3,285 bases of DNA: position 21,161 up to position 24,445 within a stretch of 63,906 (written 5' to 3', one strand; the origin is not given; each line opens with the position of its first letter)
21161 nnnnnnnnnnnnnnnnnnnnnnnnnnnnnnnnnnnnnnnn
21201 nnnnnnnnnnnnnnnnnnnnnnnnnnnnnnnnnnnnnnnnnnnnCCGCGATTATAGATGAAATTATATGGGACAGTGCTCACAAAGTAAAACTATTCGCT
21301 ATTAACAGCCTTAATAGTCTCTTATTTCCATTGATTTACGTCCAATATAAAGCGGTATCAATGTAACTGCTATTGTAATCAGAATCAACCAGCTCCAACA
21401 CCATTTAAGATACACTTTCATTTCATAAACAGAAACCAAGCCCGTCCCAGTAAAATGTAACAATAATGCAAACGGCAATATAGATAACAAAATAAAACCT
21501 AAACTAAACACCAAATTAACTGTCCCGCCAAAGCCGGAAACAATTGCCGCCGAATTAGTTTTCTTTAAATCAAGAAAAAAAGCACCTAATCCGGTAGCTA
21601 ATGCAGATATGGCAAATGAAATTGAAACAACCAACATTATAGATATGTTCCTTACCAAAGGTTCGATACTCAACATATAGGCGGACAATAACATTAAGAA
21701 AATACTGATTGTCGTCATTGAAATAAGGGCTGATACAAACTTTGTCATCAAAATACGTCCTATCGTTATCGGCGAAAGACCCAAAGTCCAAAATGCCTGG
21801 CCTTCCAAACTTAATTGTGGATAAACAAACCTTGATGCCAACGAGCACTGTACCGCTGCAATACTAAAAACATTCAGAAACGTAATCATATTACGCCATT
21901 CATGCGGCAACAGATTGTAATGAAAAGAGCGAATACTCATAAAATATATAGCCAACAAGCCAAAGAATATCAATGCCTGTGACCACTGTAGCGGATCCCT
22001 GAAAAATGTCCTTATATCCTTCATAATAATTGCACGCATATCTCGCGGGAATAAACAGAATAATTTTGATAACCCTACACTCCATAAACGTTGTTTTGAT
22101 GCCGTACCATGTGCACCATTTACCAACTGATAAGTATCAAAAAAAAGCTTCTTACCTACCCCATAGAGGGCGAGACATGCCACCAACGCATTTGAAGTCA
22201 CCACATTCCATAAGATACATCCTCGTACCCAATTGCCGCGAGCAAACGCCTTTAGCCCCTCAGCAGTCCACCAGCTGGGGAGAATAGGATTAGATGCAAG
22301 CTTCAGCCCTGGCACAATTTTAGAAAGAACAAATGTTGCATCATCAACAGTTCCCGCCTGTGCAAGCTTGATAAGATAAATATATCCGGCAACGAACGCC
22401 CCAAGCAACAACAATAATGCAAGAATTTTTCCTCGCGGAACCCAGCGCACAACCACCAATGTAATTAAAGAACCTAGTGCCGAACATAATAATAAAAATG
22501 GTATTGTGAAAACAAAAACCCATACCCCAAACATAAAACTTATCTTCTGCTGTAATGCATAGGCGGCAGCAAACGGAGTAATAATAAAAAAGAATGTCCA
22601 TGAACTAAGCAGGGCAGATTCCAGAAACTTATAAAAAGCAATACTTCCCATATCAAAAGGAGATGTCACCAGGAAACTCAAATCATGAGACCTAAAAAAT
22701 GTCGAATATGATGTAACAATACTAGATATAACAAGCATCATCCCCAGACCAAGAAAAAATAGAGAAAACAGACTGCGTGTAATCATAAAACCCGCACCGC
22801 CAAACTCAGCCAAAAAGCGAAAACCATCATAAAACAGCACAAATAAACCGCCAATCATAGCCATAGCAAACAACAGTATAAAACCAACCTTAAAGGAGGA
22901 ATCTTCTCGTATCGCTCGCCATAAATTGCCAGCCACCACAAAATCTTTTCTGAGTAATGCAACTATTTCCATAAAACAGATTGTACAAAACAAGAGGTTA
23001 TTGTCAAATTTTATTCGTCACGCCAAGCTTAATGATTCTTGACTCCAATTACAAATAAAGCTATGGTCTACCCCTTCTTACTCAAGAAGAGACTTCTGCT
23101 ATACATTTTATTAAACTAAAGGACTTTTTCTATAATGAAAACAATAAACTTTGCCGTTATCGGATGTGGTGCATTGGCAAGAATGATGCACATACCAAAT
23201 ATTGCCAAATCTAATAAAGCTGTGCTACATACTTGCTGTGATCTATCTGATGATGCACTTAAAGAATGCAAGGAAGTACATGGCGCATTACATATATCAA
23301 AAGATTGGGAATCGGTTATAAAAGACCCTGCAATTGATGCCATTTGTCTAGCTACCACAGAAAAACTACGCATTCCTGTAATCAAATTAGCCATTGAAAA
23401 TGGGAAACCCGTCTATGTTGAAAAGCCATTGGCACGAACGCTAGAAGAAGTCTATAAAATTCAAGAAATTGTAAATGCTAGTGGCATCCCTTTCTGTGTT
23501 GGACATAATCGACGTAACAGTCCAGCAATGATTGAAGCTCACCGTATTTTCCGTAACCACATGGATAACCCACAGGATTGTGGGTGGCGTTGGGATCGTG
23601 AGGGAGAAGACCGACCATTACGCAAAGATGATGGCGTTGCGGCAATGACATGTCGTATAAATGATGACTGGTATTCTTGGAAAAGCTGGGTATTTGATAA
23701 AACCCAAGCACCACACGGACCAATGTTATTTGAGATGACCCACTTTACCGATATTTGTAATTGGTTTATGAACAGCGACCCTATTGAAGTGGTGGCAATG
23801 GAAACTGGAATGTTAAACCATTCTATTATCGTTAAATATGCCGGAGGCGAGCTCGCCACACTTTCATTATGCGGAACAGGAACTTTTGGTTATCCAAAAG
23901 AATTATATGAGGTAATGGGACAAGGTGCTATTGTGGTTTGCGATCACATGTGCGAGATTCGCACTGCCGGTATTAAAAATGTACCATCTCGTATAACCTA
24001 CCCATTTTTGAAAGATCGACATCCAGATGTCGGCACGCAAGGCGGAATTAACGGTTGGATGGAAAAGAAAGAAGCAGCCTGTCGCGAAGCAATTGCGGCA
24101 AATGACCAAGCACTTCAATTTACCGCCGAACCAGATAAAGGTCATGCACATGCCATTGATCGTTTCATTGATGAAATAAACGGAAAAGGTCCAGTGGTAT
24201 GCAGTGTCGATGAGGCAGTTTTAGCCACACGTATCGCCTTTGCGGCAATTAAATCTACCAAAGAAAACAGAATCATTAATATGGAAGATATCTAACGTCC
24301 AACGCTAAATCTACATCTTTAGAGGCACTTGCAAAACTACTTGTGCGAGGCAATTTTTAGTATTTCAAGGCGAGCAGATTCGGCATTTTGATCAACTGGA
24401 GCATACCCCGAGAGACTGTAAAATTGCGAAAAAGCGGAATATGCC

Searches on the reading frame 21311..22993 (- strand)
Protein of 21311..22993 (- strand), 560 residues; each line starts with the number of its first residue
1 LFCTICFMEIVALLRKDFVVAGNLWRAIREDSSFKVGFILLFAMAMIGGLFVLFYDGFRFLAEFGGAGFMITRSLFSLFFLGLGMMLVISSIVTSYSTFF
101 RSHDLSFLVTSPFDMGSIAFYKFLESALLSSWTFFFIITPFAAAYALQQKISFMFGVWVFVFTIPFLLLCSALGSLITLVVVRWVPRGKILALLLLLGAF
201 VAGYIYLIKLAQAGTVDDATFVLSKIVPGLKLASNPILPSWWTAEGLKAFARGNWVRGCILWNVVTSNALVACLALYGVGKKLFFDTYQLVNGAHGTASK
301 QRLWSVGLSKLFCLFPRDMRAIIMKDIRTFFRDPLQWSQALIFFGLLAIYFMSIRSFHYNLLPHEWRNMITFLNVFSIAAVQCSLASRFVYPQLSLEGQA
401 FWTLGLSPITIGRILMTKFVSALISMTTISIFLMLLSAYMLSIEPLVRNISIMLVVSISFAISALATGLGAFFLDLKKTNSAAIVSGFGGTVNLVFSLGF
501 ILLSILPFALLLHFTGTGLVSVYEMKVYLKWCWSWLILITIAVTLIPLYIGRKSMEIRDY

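Call 8: search_protein_families(library=pfam, proteins=[window:21311-22993:-], max_evalue=0.01)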
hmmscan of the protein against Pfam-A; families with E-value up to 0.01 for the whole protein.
window:21311-22993:- (560 aa): 2 families
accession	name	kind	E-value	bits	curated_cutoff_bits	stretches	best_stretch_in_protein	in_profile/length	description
PF16949.11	ABC_tran_2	-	4.6e-112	376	25.7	1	38-555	12-537/542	Putative ATP-binding cassette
PF16962.11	ABC_export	-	0.00024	20.2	29.7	1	41-276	30-266/531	Putative ABC exporter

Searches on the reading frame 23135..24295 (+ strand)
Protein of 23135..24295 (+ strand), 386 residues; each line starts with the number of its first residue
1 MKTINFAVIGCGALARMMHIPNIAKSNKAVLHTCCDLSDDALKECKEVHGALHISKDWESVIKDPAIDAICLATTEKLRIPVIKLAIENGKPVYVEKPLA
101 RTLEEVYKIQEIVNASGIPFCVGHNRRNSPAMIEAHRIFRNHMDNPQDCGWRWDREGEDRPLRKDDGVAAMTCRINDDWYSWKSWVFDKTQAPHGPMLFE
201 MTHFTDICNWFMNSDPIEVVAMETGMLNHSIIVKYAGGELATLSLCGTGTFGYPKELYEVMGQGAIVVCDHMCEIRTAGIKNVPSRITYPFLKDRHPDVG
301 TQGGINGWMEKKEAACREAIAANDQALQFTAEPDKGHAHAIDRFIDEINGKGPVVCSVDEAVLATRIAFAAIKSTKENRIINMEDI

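Call 38: search_protein_families(library=pfam, proteins=[window:23135-24295:+], max_evalue=0.001)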
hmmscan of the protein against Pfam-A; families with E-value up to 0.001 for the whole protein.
window:23135-24295:+ (386 aa): 3 families
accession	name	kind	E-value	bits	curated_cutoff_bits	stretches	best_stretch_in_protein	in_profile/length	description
PF01408.29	GFO_IDH_MocA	-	2.7e-15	57.6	24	1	4-124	1-120/120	Oxidoreductase family, NAD-binding Rossmann fold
PF22725.1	GFO_IDH_MocA_C3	-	3e-05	24.4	27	1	170-263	18-119/124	GFO/IDH/MocA C-terminal domain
PF02894.22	GFO_IDH_MocA_C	-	0.00011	22.5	22.9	1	182-381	32-216/218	Oxidoreductase family, C-terminal alpha/beta domain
